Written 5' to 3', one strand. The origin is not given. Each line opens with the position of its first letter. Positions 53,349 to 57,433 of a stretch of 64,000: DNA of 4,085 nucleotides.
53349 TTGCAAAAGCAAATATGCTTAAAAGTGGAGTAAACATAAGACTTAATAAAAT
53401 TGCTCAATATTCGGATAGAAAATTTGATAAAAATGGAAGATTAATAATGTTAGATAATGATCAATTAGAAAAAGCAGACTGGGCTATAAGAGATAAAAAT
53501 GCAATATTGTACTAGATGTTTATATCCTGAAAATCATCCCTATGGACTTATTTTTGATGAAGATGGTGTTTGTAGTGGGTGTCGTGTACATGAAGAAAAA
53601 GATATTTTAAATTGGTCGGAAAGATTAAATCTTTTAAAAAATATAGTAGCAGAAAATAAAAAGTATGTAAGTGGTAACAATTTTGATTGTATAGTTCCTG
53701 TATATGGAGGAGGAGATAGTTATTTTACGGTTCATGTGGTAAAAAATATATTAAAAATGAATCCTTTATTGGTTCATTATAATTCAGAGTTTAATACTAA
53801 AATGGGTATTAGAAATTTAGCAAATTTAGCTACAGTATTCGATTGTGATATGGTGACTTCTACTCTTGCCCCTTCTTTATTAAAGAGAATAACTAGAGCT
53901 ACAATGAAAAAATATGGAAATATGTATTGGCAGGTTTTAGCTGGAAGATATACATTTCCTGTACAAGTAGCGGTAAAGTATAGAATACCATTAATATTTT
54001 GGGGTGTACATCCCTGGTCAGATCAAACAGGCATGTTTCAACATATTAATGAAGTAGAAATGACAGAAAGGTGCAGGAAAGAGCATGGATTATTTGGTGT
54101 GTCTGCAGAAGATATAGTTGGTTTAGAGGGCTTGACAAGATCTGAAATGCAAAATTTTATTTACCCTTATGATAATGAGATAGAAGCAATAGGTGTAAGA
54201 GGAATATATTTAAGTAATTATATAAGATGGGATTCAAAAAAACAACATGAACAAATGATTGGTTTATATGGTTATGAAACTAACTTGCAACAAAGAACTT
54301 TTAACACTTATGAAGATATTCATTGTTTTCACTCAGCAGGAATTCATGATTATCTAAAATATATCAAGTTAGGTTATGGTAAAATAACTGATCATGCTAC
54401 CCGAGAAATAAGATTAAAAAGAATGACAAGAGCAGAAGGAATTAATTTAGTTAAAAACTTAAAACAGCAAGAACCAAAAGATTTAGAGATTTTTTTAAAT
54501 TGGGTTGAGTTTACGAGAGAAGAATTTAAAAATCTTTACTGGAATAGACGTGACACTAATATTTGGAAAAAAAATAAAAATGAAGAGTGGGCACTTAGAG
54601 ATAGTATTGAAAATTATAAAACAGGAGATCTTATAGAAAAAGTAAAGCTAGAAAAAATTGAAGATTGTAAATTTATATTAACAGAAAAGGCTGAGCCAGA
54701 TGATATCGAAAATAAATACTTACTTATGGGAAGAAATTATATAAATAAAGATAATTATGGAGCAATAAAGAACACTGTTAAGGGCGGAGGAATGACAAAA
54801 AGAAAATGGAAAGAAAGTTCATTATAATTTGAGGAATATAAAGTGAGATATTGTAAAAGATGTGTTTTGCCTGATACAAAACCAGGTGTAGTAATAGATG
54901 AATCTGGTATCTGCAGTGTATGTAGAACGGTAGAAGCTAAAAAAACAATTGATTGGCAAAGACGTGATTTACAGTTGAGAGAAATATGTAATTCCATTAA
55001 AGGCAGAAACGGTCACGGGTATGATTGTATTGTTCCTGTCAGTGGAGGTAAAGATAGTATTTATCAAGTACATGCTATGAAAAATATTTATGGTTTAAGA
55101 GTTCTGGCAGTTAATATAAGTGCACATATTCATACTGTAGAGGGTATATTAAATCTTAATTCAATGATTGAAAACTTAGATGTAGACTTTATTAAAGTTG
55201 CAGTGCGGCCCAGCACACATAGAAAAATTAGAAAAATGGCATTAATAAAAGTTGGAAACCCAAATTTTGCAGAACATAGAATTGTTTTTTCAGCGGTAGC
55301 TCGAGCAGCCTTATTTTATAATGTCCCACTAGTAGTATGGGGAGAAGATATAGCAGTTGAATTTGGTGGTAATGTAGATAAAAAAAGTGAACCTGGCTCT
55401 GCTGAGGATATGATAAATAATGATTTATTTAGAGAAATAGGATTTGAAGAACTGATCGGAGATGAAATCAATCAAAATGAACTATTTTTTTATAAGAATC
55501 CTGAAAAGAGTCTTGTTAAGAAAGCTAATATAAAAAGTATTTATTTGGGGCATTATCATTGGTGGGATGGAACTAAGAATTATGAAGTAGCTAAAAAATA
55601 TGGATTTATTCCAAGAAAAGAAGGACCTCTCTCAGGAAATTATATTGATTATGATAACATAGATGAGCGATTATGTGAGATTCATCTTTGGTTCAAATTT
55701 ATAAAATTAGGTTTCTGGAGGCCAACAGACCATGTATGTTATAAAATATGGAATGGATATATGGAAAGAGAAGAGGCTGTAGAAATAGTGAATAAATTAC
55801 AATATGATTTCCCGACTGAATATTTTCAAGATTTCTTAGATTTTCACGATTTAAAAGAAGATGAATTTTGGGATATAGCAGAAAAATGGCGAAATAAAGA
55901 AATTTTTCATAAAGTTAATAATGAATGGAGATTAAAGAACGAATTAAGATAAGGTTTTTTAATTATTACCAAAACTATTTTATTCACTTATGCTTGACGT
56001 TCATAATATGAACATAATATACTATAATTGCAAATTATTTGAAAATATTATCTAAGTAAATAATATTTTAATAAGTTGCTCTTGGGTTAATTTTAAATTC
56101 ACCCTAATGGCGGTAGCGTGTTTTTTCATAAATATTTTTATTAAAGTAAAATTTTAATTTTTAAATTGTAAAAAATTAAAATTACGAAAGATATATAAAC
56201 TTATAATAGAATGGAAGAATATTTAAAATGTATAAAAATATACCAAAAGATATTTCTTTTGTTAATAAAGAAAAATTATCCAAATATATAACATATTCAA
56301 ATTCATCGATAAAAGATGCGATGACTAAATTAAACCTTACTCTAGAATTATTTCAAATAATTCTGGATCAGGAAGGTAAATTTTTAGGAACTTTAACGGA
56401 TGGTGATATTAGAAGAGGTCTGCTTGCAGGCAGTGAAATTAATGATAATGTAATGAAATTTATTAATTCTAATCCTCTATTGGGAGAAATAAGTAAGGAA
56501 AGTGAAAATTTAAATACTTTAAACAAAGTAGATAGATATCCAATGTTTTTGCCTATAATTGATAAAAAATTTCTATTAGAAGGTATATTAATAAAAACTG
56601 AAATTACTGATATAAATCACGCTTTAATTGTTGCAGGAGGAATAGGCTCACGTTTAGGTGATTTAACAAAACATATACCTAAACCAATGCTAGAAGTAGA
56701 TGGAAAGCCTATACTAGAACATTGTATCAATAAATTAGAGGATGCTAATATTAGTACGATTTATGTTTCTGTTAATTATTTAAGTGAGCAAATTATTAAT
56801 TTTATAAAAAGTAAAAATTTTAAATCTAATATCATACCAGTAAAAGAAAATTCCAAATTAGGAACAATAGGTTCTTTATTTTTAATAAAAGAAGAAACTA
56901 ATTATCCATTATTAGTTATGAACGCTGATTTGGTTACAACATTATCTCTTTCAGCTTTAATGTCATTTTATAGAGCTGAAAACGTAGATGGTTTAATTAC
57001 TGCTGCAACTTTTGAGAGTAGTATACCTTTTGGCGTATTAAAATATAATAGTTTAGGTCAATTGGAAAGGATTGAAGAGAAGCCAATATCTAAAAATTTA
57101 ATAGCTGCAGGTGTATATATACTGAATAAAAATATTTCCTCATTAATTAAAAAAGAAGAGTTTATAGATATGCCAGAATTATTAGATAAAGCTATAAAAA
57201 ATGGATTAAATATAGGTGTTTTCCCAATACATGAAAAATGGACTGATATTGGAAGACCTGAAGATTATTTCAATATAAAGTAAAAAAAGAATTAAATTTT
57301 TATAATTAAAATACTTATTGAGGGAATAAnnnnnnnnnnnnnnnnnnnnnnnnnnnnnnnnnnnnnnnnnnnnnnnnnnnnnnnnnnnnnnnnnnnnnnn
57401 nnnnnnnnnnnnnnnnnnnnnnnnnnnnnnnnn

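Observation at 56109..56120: Perfect RfaH-type ops element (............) in the longest leader of the window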

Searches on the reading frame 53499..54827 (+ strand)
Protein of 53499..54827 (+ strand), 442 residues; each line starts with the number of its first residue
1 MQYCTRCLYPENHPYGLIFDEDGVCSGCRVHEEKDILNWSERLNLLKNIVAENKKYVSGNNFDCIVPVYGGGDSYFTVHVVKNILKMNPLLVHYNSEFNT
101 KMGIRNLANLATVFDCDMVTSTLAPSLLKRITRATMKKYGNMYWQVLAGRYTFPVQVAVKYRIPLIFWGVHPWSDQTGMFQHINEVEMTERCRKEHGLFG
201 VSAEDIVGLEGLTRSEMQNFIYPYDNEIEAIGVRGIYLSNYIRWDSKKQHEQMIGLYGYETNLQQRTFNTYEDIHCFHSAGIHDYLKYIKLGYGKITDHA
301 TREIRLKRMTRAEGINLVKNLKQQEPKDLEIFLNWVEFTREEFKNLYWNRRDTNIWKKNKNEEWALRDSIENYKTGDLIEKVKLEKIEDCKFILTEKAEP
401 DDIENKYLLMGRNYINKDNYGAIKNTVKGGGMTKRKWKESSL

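Call 4: search_protein_families(library=pfam, proteins=[window:53499-54827:+])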
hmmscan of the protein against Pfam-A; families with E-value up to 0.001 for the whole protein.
window:53499-54827:+ (442 aa): 0 families

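Call 6: search_protein_families(library=ncbifam, proteins=[window:53499-54827:+], max_evalue=0.01)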
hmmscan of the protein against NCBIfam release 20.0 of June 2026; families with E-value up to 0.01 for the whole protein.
window:53499-54827:+ (442 aa): 1 family
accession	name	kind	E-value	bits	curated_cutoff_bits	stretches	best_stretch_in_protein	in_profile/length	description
TIGR03573.1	WbuX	subfamily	1.6e-97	327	203.2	1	1-346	1-342/344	N-acetyl sugar amidotransferase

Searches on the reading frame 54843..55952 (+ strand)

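Call 4: search_protein_families(library=pfam, proteins=[window:54843-55952:+])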
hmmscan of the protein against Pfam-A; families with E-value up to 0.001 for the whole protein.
window:54843-55952:+ (369 aa): 0 families

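Call 6: search_protein_families(library=ncbifam, proteins=[window:54843-55952:+], max_evalue=0.01)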
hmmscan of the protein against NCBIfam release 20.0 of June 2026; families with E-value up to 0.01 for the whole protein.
window:54843-55952:+ (369 aa): 2 families
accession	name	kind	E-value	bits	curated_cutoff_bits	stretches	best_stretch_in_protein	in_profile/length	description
TIGR03573.1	WbuX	subfamily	6.2e-107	358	203.2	1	1-346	1-343/344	N-acetyl sugar amidotransferase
NF006351.0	PRK08576.1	equivalog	0.00016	20.4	290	1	26-122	201-296/436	hypothetical protein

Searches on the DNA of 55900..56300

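Call 9: search_rna_families(source=window, start=55900, end=56300, threshold=evalue, max_evalue=10, show_alignments=3)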
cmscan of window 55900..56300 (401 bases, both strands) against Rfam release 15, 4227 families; matches with E-value up to 10: 1.
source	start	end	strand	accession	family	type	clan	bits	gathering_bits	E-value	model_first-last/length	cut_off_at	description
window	56243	56290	+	RF02584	KRAS_3UTR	Cis-reg;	-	21.5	49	4.4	1-49/49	no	KRAS 3' UTR cis-regulatory element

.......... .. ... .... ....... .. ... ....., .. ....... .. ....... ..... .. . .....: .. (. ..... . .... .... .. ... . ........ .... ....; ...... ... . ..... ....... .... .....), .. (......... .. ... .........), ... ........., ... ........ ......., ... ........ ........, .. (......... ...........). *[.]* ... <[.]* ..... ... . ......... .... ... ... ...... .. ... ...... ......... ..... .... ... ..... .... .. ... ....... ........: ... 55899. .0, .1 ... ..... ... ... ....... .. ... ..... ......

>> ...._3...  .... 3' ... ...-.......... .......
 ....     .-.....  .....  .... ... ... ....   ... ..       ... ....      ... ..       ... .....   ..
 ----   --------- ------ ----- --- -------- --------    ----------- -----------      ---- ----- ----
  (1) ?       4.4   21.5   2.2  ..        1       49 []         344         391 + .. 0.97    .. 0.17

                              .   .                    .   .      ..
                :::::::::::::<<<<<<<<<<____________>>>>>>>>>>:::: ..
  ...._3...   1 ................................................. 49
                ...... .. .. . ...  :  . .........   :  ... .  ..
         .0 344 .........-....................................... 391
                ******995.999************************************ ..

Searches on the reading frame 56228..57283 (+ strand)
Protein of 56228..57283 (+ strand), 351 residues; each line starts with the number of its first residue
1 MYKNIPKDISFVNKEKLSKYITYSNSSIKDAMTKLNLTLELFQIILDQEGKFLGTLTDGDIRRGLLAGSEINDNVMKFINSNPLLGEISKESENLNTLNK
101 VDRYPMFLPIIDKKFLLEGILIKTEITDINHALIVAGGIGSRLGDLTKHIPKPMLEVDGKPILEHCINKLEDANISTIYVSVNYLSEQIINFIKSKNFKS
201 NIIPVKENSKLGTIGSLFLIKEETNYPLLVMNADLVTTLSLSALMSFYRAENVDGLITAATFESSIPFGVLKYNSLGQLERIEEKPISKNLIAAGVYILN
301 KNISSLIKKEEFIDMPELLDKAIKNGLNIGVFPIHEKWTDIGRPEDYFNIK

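Call 5: search_protein_families(library=pfam, proteins=[window:56228-57283:+])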
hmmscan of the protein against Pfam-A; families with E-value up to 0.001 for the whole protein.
window:56228-57283:+ (351 aa): 3 families
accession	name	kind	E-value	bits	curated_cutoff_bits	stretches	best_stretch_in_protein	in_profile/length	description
PF00483.29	NTP_transferase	-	5.9e-28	98.5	21.2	1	132-350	2-238/245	Nucleotidyl transferase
PF12804.13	NTP_transf_3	-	3.6e-12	47.2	27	1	132-289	1-151/160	MobA-like NTP transferase domain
PF01128.25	IspD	-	0.00025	21.3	27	1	131-186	2-55/221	2-C-methyl-D-erythritol 4-phosphate cytidylyltransferase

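Call 6: search_protein_families(library=ncbifam, proteins=[window:56228-57283:+], max_evalue=0.01)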
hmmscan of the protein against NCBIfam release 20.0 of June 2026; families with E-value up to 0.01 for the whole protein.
window:56228-57283:+ (351 aa): 42 families (the best 25 are shown)
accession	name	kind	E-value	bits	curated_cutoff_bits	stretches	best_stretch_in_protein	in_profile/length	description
TIGR03992.1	Arch_glmU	subfamily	1.9e-35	122.5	292.1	1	131-350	2-223/393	bifunctional sugar-1-phosphate nucleotidylyltransferase/acetyltransferase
NF041313.1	UDPGP_AglF_Halo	equivalog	6e-26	91.3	400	1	131-346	2-226/234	UTP--glucose-1-phosphate uridylyltransferase AglF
NF052502.1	man1P_GTase_Rv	exception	5.6e-24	84.7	440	1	131-348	2-224/352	mannose-1-phosphate guanylyltransferase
NF049965.1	GlMnHpPGnyltfHddC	equivalog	1.1e-22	80.7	300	1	131-348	2-215/221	D-glycero-D-manno-heptose 1-phosphate guanosyltransferase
NF045761.1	NAMPUrTaseMurU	equivalog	1.6e-20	74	250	1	131-345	2-218/226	N-acetylmuramate alpha-1-phosphate uridylyltransferase MurU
TIGR01208.1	rmlA_long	equivalog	6.8e-20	71.3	320.25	1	132-349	2-229/353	glucose-1-phosphate thymidylyltransferase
NF041173.1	Sug_nt_acttase_Thmprot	equivalog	7.1e-20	71.3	600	1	132-349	3-222/405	bifunctional sugar-1-phosphate nucleotidylyltransferase/acetyltransferase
TIGR02623.1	G1P_cyt_trans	equivalog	2.8e-14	53.2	300.25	2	132-199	3-70/255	glucose-1-phosphate cytidylyltransferase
TIGR02091.1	glgC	equivalog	4e-14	52.5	424.9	2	132-199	3-70/364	glucose-1-phosphate adenylyltransferase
NF045495.1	AdoCbiPCobY_Meth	equivalog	1.9e-12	47.1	250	1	132-238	3-107/195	adenosylcobinamide-phosphate guanylyltransferase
NF045697.1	MurNAcPUrMurU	equivalog_domain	5.1e-12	45.7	370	1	133-345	1-219/229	N-acetylmuramate alpha-1-phosphate uridylyltransferase MurU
NF003670.0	PRK05293.1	equivalog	2.1e-11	43.4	470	2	132-194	7-70/382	glucose-1-phosphate adenylyltransferase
NF041135.1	IPPtranDIPPsyn_Thcocales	equivalog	1.5e-09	37.3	580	1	131-238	2-105/419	bifunctional L-myo-inositol-1-phosphate cytidylyltransferase/CDP-L-myo-inositol myo-inositolphosphotransferase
TIGR00454.1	TIGR00454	hypoth_equivalog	9.2e-09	35.4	174.7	1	132-238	3-102/183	TIGR00454 family protein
NF002023.0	PRK00844.1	subfamily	1.5e-08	33.9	458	1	132-291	9-186/408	glucose-1-phosphate adenylyltransferase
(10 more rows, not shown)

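Call 44: find_encoding_contigs(protein=window:56228-57283:+, flank=10000, max_places=10)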
Protein window:56228-57283:+ (351 aa): 23 contigs read that carry it; 10 places shown.
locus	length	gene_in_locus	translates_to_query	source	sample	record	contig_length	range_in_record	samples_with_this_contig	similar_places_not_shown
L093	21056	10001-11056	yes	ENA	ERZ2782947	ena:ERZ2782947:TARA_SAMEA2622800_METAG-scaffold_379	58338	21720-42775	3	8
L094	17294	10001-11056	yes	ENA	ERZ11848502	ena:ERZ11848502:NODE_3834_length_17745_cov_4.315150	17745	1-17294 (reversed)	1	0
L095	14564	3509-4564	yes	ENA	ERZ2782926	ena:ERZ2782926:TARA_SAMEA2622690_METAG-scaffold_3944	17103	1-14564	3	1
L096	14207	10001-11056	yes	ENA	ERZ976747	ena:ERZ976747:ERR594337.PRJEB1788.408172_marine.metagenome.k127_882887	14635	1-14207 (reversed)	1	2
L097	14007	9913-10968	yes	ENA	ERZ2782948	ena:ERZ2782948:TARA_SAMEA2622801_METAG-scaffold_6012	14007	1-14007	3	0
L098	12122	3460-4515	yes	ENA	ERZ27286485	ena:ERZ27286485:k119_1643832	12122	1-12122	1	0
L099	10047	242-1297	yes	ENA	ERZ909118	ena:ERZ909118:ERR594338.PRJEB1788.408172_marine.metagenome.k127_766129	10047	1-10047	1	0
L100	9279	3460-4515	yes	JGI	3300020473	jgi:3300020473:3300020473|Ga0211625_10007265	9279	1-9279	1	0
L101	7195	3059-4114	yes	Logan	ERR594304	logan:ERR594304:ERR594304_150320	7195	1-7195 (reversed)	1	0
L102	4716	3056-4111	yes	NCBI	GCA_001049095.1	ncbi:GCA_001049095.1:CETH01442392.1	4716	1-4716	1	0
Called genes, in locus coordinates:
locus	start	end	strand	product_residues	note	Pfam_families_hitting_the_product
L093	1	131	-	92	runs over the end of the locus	-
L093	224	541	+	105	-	PF00892:EamA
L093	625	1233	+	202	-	PF13412:HTH_24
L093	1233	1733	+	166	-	PF02357:NusG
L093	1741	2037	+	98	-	-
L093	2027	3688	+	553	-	-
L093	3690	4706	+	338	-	-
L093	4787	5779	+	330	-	PF01522:Polysacc_deac_1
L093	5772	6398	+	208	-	PF00117:GATase, PF07685:GATase_3 (weak), PF01174:SNO (weak)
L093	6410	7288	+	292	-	PF00977:His_biosynth, PF01207:Dus (faint), PF01180:DHO_dh (faint)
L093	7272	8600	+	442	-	-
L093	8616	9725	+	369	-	-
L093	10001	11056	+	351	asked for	PF00483:NTP_transferase, PF12804:NTP_transf_3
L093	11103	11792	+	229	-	PF02585:PIG-L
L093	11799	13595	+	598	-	PF00664:ABC_membrane, PF09818:ABC_ATPase (faint), PF00005:ABC_tran, PF02463:SMC_N (weak), PF13555:AAA_29 (weak)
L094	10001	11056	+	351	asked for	PF00483:NTP_transferase, PF12804:NTP_transf_3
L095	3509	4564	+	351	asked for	PF00483:NTP_transferase, PF12804:NTP_transf_3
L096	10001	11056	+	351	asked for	PF00483:NTP_transferase, PF12804:NTP_transf_3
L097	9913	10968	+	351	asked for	PF00483:NTP_transferase, PF12804:NTP_transf_3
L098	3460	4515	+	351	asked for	PF00483:NTP_transferase, PF12804:NTP_transf_3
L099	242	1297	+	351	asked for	PF00483:NTP_transferase, PF12804:NTP_transf_3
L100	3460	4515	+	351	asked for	PF00483:NTP_transferase, PF12804:NTP_transf_3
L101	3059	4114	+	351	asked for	PF00483:NTP_transferase, PF12804:NTP_transf_3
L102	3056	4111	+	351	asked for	PF00483:NTP_transferase, PF12804:NTP_transf_3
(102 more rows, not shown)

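Call 46: find_homologous_proteins(query=window:56228-57280:+, max_evalue=1e-30)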
Query window:56228-57280:+ (351 aa): 6370 proteins with E <= 1e-30 among 8000 candidates; the best 120 are listed.
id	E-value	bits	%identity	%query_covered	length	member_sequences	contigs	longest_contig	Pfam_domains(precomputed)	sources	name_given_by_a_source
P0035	1.1e-213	727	97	100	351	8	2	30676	PF00483.30,PF12804.14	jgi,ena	-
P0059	2.9e-152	525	69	100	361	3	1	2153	PF00483.30,PF01128.26,PF12804.14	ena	-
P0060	5.1e-152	524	67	100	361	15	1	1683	PF00483.30,PF12804.14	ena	-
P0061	9.8e-151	520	66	100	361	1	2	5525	PF00483.30,PF12804.14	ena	-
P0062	3.5e-145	502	64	100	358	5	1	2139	PF00483.30,PF00571.34,PF12804.14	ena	-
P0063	6.4e-143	494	64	100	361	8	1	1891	PF00483.30,PF00571.34,PF12804.14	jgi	jgi:dTDP-glucose pyrophosphorylase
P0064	1.2e-142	493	64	100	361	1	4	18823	PF00483.30,PF00571.34,PF12804.14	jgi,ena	-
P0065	4.6e-142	491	63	100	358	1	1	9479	PF00483.30,PF01128.26,PF12804.14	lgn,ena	-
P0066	2.2e-141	489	62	100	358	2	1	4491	PF00483.30,PF12804.14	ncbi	-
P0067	3.0e-141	489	63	100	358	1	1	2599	PF00483.30,PF12804.14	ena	-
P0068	1.3e-138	480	63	100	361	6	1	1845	PF00483.30,PF12804.14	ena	-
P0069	1.5e-138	480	62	100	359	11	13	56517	PF00483.30,PF12804.14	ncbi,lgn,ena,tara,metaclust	tara:strand:- start:9465 stop:10544 length:1080 start_codon:yes stop_codon:yes gene_type:complete|me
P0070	1.3e-134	467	64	93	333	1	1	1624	PF00483.30,PF12804.14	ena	-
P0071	2.7e-108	380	52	99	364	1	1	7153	PF00483.30,PF12804.14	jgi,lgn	jgi:dTDP-glucose pyrophosphorylase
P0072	6.4e-108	379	54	97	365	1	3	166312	PF00483.30,PF12804.14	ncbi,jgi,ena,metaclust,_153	metaclust:\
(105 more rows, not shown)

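Call 48: find_encoding_contigs(protein=P0069, flank=10000, max_places=2)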
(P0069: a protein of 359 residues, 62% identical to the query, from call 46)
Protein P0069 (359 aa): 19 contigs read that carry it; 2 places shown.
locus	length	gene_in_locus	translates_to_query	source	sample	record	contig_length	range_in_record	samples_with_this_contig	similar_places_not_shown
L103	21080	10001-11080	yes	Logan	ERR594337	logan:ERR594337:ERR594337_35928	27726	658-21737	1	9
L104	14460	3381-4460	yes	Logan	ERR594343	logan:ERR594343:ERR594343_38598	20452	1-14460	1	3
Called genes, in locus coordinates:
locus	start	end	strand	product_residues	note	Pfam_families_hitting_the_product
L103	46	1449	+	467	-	PF03721:UDPG_MGDP_dh_N, PF00984:UDPG_MGDP_dh, PF03720:UDPG_MGDP_dh_C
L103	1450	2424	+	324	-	PF01073:3Beta_HSD, PF01370:Epimerase, PF02719:Polysacc_synt_2, PF04321:RmlD_sub_bind, PF07993:NAD_binding_4, PF16363:GDP_Man_Dehyd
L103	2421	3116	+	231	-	PF02348:CTP_transf_3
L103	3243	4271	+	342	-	PF13489:Methyltransf_23, PF08241:Methyltransf_11, PF08242:Methyltransf_12, PF13649:Methyltransf_25 (weak)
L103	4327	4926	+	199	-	PF00117:GATase, PF01174:SNO, PF07685:GATase_3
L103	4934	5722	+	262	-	PF00977:His_biosynth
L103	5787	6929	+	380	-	-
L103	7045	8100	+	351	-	PF03102:NeuB, PF08666:SAF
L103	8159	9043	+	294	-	-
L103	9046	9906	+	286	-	PF01370:Epimerase, PF04321:RmlD_sub_bind, PF01073:3Beta_HSD, PF02719:Polysacc_synt_2, PF16363:GDP_Man_Dehyd, PF07993:NAD_binding_4 (weak)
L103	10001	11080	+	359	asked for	PF00483:NTP_transferase, PF12804:NTP_transf_3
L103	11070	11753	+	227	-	PF02585:PIG-L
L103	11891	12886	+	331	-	PF01408:GFO_IDH_MocA, PF02826:2-Hacid_dh_C (faint), PF02894:GFO_IDH_MocA_C, PF22725:GFO_IDH_MocA_C3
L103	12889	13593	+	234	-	PF02348:CTP_transf_3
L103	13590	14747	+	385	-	PF02350:Epimerase_2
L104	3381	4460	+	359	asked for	PF00483:NTP_transferase, PF12804:NTP_transf_3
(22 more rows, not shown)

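Call 49: find_encoding_contigs(protein=P0064, flank=10000, max_places=2)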
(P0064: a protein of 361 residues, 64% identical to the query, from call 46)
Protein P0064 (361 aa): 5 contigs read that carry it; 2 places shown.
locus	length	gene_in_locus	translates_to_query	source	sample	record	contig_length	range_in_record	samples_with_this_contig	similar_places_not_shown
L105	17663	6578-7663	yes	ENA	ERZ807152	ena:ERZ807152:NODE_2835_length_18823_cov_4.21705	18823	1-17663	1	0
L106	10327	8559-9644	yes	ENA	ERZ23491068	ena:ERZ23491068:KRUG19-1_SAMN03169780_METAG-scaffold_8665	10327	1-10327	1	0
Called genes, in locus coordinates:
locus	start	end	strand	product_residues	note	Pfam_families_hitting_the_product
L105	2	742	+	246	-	?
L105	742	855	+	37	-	-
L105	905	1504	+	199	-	PF00117:GATase, PF01174:SNO, PF07685:GATase_3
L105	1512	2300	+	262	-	PF00977:His_biosynth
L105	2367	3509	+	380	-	-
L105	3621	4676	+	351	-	PF03102:NeuB, PF08666:SAF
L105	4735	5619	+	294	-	-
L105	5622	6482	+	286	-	PF01370:Epimerase, PF04321:RmlD_sub_bind, PF01073:3Beta_HSD, PF02719:Polysacc_synt_2, PF07993:NAD_binding_4 (weak), PF16363:GDP_Man_Dehyd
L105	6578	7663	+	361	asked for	PF00571:CBS (faint), PF00483:NTP_transferase, PF12804:NTP_transf_3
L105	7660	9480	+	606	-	PF00664:ABC_membrane, PF00005:ABC_tran, PF02463:SMC_N (weak), PF13555:AAA_29 (weak)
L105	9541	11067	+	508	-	PF05159:Capsule_synth (weak)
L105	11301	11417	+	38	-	-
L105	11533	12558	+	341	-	PF00106:adh_short (weak), PF01073:3Beta_HSD, PF01370:Epimerase, PF02719:Polysacc_synt_2, PF04321:RmlD_sub_bind, PF07993:NAD_binding_4 (faint), PF13460:NAD_binding_10 (weak), PF16363:GDP_Man_Dehyd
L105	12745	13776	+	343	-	PF03102:NeuB, PF08666:SAF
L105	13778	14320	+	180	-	PF13302:Acetyltransf_3, PF13420:Acetyltransf_4, PF13523:Acetyltransf_8 (faint), PF00583:Acetyltransf_1 (weak)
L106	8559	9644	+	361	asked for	PF00571:CBS (faint), PF00483:NTP_transferase, PF12804:NTP_transf_3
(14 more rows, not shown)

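Call 50: find_encoding_contigs(protein=P0072, flank=10000, max_places=2)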
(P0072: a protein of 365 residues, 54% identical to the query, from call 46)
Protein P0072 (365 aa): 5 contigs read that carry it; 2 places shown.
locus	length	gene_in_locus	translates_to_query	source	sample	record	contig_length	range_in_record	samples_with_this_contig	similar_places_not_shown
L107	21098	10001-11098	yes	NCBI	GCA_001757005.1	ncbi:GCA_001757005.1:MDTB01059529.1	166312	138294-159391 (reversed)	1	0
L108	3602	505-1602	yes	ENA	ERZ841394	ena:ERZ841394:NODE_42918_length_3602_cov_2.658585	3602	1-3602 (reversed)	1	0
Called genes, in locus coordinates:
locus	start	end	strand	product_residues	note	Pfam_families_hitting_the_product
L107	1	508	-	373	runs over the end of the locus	PF00155:Aminotran_1_2, PF01041:DegT_DnrJ_EryC1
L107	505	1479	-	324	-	PF01073:3Beta_HSD, PF01370:Epimerase, PF02719:Polysacc_synt_2 (weak), PF04321:RmlD_sub_bind (faint), PF07993:NAD_binding_4, PF16363:GDP_Man_Dehyd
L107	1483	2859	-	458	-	PF03721:UDPG_MGDP_dh_N, PF00984:UDPG_MGDP_dh, PF03720:UDPG_MGDP_dh_C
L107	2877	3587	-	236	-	PF02348:CTP_transf_3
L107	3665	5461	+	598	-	PF27859:LIC12162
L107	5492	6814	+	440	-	-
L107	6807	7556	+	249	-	PF00977:His_biosynth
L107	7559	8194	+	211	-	PF00117:GATase, PF07685:GATase_3, PF01174:SNO (weak)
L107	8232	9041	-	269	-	PF00551:Formyl_trans_N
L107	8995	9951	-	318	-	PF01522:Polysacc_deac_1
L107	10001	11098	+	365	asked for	PF00483:NTP_transferase, PF12804:NTP_transf_3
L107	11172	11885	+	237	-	PF02698:DUF218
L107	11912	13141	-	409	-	PF00534:Glycos_transf_1, PF13692:Glyco_trans_1_4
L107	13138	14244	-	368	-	PF02350:Epimerase_2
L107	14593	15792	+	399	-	-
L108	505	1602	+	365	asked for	PF00483:NTP_transferase, PF12804:NTP_transf_3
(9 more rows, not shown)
